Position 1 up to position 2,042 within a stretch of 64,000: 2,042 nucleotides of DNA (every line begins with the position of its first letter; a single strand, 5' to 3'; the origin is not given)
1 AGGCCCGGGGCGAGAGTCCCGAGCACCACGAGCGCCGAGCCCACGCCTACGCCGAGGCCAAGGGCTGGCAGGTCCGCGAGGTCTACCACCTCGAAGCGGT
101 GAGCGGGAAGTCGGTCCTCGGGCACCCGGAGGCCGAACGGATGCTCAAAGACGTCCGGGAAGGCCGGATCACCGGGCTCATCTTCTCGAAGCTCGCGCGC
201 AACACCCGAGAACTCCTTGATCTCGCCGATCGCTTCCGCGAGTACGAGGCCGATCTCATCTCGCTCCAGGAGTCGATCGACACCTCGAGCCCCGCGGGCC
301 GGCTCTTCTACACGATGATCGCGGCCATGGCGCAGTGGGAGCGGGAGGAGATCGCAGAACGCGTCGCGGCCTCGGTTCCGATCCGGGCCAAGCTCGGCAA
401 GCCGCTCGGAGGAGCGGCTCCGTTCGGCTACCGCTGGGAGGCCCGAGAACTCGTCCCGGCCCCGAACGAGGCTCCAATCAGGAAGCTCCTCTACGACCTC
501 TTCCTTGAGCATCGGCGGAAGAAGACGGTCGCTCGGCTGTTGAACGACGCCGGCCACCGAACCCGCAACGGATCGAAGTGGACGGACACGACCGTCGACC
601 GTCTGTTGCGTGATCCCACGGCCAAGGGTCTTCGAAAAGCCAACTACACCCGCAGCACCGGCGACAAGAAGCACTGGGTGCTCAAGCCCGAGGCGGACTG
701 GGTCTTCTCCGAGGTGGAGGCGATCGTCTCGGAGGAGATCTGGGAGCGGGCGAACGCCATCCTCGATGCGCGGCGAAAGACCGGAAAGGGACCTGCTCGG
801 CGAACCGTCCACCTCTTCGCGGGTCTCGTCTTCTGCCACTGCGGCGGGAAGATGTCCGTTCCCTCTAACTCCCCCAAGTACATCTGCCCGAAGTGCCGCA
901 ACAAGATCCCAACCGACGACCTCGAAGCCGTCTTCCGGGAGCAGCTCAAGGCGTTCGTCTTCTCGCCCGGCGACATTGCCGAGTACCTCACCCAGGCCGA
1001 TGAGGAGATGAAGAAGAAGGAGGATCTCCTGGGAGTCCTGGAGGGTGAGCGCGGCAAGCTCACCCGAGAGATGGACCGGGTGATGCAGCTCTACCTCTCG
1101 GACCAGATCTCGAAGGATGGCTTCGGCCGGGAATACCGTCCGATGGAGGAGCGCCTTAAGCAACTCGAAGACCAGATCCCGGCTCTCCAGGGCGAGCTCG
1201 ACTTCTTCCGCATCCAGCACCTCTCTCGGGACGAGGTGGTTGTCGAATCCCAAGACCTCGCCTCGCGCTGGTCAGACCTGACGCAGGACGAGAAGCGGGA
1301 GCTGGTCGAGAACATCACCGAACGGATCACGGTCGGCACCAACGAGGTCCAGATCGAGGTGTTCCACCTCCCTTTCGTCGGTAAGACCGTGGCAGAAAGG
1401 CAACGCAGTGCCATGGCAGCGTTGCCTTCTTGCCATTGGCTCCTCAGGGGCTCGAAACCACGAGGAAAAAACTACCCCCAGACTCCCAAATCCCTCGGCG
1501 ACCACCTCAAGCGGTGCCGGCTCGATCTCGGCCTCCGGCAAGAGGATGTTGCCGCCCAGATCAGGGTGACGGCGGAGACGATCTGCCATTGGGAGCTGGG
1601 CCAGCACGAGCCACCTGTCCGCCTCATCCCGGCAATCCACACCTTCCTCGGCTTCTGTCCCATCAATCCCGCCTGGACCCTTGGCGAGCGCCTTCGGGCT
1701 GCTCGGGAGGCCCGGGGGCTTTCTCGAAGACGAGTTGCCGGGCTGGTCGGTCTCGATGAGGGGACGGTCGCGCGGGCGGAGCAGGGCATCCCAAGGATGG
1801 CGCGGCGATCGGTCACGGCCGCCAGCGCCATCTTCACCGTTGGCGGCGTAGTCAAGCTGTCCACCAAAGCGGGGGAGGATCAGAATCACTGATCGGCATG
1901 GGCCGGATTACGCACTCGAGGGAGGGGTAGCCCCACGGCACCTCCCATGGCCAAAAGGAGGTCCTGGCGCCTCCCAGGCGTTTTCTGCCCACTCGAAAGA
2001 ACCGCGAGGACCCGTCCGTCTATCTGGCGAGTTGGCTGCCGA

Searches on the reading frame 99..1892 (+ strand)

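Call 47: search_protein_families(library=pfam, proteins=[window:99-1892:+], max_evalue=0.001)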
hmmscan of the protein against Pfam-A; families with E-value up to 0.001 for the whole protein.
window:99-1892:+ (597 aa): 7 families
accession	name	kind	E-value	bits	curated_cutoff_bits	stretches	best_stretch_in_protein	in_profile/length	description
PF07508.19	Recombinase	-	2.9e-19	69.7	21.1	1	122-225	1-102/102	Recombinase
PF00239.26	Resolvase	-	1.6e-18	67.6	23.3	1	2-98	43-141/145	Resolvase, N terminal domain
PF13560.12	HTH_31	-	2.3e-17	63.5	27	2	528-575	2-49/64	Helix-turn-helix domain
PF01381.28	HTH_3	-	3.9e-12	46.5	23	1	470-521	1-51/55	Helix-turn-helix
PF12844.13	HTH_19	-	1.1e-07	32.1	30.2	0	470-508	4-42/64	Helix-turn-helix domain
PF13413.12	HTH_25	-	7.1e-06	26.2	24.6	0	531-563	1-33/62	Helix-turn-helix domain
PF21763.2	DHH_CID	-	6e-05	23.8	27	1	342-410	2-70/84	DHH-CID domain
